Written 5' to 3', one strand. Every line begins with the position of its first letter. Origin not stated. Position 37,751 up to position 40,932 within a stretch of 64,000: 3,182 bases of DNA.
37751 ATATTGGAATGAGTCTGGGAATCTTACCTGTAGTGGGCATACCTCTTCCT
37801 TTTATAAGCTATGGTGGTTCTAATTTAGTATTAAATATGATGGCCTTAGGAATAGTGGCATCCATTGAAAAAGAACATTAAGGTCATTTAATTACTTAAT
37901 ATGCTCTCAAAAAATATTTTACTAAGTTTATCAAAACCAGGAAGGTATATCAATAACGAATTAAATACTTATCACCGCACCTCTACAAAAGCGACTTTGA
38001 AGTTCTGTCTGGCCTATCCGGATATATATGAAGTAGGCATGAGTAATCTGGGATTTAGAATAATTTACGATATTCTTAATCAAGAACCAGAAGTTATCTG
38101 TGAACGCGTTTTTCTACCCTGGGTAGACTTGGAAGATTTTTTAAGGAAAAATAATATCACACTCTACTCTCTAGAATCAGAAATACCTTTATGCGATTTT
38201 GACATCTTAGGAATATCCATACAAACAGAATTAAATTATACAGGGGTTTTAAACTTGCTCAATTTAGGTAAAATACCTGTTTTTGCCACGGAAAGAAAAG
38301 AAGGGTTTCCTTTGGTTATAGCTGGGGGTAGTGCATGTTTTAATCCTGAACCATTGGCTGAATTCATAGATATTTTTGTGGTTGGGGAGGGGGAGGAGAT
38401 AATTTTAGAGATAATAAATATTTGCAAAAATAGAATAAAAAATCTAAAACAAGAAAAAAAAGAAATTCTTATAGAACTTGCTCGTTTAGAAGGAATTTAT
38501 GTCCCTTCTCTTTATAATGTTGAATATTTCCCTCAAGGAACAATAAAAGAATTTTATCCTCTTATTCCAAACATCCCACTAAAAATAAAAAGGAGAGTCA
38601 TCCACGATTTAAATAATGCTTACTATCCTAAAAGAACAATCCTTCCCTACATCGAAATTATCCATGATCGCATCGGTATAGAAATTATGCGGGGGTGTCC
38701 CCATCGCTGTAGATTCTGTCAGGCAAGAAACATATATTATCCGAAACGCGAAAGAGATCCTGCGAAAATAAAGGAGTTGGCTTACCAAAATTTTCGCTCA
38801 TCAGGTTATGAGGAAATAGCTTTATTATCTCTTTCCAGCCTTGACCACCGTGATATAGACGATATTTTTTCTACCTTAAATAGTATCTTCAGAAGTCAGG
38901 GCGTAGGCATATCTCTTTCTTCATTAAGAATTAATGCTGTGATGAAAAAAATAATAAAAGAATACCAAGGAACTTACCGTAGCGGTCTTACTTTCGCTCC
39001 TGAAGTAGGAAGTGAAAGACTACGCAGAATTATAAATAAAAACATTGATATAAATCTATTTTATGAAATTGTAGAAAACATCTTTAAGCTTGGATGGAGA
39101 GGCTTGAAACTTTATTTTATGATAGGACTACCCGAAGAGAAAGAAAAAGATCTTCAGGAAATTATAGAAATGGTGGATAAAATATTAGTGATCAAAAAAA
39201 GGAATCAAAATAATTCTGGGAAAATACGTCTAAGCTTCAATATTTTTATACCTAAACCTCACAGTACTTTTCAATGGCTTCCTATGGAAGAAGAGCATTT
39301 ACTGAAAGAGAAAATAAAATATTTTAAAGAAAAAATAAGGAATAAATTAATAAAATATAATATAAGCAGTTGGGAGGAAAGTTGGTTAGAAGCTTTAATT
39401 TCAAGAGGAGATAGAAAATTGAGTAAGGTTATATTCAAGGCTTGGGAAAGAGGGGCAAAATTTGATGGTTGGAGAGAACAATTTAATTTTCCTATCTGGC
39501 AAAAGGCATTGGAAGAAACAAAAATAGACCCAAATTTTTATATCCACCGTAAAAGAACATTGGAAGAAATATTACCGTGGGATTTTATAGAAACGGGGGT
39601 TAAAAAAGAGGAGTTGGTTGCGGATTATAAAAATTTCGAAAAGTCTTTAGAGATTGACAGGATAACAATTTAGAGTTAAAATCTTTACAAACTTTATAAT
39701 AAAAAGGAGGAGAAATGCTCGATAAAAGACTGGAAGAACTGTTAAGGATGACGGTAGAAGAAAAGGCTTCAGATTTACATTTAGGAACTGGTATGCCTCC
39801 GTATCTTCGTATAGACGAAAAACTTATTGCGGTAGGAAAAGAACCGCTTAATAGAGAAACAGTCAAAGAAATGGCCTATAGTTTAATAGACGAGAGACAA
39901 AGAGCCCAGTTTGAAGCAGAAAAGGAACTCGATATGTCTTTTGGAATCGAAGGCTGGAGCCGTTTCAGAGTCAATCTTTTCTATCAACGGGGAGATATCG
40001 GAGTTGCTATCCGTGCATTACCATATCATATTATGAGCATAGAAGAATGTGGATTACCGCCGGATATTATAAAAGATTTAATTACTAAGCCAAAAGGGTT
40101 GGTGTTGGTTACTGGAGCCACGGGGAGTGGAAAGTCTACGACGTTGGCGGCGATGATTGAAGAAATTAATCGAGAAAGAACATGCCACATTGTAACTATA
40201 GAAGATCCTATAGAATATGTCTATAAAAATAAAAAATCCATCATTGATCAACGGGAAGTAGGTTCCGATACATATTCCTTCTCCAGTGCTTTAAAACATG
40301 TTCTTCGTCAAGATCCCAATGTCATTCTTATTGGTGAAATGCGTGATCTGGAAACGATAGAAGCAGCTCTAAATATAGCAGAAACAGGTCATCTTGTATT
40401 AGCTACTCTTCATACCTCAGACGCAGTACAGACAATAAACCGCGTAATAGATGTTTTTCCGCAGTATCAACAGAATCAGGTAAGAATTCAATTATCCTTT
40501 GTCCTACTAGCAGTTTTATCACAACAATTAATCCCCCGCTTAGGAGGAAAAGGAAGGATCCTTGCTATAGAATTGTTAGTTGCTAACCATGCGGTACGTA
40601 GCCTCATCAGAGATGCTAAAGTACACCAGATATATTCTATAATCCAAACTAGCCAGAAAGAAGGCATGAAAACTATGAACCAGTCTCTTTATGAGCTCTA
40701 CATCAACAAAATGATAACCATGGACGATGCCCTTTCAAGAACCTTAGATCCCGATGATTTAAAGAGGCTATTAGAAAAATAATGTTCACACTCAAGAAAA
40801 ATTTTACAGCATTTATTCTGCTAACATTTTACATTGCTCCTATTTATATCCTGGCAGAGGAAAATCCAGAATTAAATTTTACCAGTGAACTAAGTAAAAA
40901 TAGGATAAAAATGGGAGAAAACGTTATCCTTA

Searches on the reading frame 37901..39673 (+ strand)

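Call 9: search_protein_families(library=pfam, proteins=[window:37901-39673:+])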
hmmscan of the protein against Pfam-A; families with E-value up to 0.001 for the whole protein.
window:37901-39673:+ (590 aa): 2 families
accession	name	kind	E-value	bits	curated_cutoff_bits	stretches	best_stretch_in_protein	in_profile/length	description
PF19864.5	Radical_SAM_N2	-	1.2e-57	194.1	29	1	51-202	1-151/151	Radical SAM proteins, N-terminal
PF04055.27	Radical_SAM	-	6.9e-21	75.6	29.5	1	260-424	1-165/166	Radical SAM superfamily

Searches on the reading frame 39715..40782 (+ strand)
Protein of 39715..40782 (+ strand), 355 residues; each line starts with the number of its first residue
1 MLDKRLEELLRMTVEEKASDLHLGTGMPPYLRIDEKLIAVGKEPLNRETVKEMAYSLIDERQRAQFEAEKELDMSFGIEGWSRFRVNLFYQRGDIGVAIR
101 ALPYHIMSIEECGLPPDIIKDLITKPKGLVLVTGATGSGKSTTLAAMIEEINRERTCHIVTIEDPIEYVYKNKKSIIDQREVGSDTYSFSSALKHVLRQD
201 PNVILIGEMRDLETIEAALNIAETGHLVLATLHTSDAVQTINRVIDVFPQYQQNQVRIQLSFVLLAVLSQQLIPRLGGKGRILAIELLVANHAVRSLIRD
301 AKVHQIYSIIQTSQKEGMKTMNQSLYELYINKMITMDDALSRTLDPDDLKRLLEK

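Call 9: search_protein_families(library=pfam, proteins=[window:39715-40782:+])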
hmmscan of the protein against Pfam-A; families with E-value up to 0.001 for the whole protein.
window:39715-40782:+ (355 aa): 11 families
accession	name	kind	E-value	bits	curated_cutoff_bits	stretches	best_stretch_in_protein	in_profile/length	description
PF00437.27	T2SSE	-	3.5e-47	161.3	24.9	1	6-282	12-287/370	Type II/IV secretion system protein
PF13401.12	AAA_22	-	2.6e-06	28.2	27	1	126-219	4-101/130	AAA domain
PF25199.1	nSTAND_NTPase5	-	2.7e-05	24.5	34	1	124-167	38-81/145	Novel STAND NTPase 5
PF01935.23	DUF87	-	5.7e-05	23.7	23.2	1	131-170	27-66/220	Helicase HerA, central domain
PF01580.24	FtsK_SpoIIIE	-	7.3e-05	22.7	24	1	120-149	33-61/221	FtsK/SpoIIIE family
PF13555.12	AAA_29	-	0.0002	21.5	27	1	125-148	20-43/61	P-loop containing region of AAA domain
PF13191.12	AAA_16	-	0.00028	21.9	32.6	1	126-160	24-54/167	AAA ATPase domain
PF13604.12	AAA_30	-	0.00035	20.8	27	0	118-154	9-45/191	AAA domain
PF00265.24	TK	-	0.00055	20.3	20.6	1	129-245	3-124/176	Thymidine kinase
PF13173.12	AAA_14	-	0.00063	20.2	27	0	129-219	4-81/129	AAA domain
PF20720.3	nSTAND3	-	0.00087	19.5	27.2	0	126-176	16-68/155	Novel STAND NTPase 3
